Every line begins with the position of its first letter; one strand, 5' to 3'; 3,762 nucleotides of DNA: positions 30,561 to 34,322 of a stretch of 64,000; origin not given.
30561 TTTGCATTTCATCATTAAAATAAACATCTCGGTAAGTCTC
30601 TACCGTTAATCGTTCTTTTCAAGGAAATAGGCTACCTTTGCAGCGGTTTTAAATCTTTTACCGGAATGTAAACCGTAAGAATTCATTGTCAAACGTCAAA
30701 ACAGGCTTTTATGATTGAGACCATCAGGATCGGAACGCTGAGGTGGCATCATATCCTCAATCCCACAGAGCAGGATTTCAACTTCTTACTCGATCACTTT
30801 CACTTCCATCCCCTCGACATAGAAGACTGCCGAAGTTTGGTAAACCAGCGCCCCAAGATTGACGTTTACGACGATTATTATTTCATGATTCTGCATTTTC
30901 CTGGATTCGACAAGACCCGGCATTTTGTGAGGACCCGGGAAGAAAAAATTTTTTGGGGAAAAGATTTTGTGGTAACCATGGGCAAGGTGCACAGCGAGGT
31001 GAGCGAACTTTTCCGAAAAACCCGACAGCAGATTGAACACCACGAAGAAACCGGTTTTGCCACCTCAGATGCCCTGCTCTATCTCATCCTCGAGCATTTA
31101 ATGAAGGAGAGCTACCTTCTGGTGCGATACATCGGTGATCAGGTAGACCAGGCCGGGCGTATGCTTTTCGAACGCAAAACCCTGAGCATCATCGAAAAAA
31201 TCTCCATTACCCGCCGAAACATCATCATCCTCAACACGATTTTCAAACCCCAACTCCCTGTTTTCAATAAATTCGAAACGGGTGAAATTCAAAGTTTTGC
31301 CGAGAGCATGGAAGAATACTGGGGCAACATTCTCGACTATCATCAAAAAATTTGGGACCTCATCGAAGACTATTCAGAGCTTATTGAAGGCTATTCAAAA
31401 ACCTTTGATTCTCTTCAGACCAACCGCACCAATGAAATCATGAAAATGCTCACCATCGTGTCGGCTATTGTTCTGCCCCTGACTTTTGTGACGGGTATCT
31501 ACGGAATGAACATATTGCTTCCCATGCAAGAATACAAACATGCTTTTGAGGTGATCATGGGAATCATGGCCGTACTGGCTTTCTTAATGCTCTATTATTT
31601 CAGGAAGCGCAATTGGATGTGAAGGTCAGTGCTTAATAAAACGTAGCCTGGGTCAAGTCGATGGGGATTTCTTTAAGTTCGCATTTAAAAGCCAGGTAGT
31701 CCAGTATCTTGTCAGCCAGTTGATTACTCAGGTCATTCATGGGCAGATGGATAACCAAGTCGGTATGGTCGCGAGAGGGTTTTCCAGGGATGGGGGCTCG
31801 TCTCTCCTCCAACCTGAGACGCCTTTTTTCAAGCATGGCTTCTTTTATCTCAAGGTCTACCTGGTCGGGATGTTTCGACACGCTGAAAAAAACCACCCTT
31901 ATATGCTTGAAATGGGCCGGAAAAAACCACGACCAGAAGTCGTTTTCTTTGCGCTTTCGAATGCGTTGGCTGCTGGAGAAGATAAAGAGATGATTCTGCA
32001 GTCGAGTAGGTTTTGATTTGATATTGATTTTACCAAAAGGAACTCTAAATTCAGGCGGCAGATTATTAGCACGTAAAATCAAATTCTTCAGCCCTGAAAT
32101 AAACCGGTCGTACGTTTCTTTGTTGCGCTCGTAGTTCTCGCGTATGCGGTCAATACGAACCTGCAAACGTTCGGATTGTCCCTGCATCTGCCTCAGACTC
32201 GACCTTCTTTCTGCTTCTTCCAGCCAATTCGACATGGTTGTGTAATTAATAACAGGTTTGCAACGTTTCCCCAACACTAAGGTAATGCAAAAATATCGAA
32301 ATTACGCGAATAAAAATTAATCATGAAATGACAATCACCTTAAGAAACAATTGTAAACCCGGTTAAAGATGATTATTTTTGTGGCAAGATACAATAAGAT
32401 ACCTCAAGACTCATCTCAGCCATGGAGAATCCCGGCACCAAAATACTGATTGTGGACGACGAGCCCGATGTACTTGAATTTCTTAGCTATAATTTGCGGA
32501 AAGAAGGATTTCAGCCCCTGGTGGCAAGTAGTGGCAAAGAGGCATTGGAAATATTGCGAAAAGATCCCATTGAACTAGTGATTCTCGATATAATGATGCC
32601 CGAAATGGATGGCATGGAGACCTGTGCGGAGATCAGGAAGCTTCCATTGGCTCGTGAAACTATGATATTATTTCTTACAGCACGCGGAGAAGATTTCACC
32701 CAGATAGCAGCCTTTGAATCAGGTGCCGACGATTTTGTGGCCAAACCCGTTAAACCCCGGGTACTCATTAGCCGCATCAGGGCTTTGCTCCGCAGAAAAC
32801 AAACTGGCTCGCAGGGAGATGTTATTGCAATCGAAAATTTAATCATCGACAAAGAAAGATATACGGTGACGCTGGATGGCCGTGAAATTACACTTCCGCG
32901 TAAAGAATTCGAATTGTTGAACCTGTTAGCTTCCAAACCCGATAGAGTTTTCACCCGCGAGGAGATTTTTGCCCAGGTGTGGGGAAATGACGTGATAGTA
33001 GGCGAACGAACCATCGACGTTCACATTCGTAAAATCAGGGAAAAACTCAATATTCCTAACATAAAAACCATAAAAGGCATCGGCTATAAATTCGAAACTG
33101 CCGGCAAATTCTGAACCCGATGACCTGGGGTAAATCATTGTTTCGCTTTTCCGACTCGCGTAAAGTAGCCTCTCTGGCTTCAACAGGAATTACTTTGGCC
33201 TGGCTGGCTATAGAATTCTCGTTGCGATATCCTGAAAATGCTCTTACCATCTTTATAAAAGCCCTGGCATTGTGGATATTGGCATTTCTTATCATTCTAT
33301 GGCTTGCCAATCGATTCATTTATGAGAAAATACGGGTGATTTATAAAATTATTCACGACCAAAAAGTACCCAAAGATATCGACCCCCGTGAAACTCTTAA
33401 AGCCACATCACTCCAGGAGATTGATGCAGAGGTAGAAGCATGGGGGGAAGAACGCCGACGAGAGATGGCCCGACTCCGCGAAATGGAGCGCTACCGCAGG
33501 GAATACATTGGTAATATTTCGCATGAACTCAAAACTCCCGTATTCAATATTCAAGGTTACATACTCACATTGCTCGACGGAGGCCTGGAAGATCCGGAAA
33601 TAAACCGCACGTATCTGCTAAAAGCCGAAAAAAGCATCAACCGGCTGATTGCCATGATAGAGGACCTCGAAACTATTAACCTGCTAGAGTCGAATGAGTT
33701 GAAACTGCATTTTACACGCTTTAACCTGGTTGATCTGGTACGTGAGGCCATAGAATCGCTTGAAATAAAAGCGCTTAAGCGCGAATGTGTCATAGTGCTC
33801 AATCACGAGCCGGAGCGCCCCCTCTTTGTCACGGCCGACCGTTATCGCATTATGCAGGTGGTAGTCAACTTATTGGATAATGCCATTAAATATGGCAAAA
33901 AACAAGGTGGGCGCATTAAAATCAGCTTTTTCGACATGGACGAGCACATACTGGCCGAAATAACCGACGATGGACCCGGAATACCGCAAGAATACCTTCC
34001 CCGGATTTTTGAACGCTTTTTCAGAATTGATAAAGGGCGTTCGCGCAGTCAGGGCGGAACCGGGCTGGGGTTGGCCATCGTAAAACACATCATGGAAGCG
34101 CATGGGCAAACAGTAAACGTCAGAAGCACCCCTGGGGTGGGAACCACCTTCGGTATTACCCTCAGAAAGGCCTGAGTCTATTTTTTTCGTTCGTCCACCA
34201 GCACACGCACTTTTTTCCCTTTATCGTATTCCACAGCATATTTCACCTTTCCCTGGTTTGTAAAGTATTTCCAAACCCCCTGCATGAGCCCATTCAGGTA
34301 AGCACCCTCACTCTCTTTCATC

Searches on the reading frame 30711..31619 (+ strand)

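Call 59: search_protein_families(library=ncbifam, proteins=[window:30711-31619:+], max_evalue=0.00001)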
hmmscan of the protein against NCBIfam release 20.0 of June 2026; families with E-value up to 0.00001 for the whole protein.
window:30711-31619:+ (303 aa): 2 families
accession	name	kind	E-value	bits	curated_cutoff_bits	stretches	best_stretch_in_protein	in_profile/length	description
TIGR00383.1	corA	equivalog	4.5e-48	164.2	200.75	1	9-303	28-320/320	magnesium/cobalt transporter CorA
NF007092.0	PRK09546.1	equivalog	1.2e-09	37.8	292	1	17-303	46-327/327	zinc transporter ZntB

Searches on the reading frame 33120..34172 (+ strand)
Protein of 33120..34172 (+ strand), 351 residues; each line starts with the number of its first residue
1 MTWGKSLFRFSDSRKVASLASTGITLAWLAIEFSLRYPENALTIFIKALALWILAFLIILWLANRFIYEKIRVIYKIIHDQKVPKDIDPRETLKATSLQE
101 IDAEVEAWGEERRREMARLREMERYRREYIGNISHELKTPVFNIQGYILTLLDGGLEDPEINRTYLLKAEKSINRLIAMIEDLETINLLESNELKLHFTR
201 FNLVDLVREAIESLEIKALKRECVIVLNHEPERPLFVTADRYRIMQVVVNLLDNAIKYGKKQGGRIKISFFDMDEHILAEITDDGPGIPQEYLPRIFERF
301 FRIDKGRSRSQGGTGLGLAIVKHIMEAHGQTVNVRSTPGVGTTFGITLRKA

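Call 59: search_protein_families(library=ncbifam, proteins=[window:33120-34172:+], max_evalue=0.00001)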
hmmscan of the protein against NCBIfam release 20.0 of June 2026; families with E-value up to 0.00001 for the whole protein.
window:33120-34172:+ (351 aa): 81 families (the best 25 are shown)
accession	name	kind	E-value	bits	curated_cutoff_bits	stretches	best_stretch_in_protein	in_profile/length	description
NF046044.1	PnpS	equivalog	4.9e-74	249.7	400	1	115-348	159-389/390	two-component system histidine kinase PnpS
TIGR02966.1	phoR_proteo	equivalog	5.5e-64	216.3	334.2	1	114-347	102-332/333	phosphate regulon sensor histidine kinase PhoR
NF033092.0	HK_WalK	equivalog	2.6e-63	214.5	725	1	121-348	367-592/594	cell wall metabolism sensor histidine kinase WalK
NF047874.1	MASE3_PAS_HK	subfamily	1.1e-47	163.2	560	1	90-349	378-624/655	MASE3 domain-containing sensor histidine kinase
NF033093.1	HK_VicK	exception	3.8e-45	154.3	680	1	122-348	205-433/448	cell wall metabolism sensor histidine kinase VicK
NF053855.1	HisKinPhoRBctds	equivalog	9.5e-45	153.1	500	1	121-350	356-583/583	two-component system sensor histidine kinase PhoR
NF012163.2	BaeS_SmeS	equivalog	9.6e-45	153.3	500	1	116-348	230-456/457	sensor histidine kinase efflux regulator BaeS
NF041735.1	hist_kin_RppB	equivalog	3.6e-44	151.3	400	1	127-348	217-437/438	two-component system sensor histidine kinase RppB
NF012226.0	AdeS_HK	equivalog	1.1e-42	146.5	500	1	48-348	66-351/353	two-component sensor histidine kinase AdeS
NF008235.0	PRK11006.1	equivalog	2.9e-40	138.4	390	1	114-349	192-422/431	phosphate regulon sensor histidine kinase PhoR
TIGR01386.1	cztS_silS_copS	subfamily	1.9e-39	135.9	292.55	1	41-348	162-456/457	heavy metal sensor histidine kinase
NF033091.0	HK_VanS_ACDEFG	equivalog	1.5e-38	132.6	400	1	48-347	3-291/293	vancomycin resistance histidine kinase VanS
NF045911.1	TCSHisKinNblS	equivalog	3.7e-38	131.3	1000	1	116-348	378-618/621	two-component system sensor histidine kinase NblS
NF040691.1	MtrAB_MtrB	equivalog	4.1e-38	131.7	450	1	42-349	183-491/507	MtrAB system histidine kinase MtrB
NF007837.0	PRK10549.1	equivalog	3.3e-37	128.3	603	1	110-348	224-456/466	envelope stress sensor histidine kinase BaeS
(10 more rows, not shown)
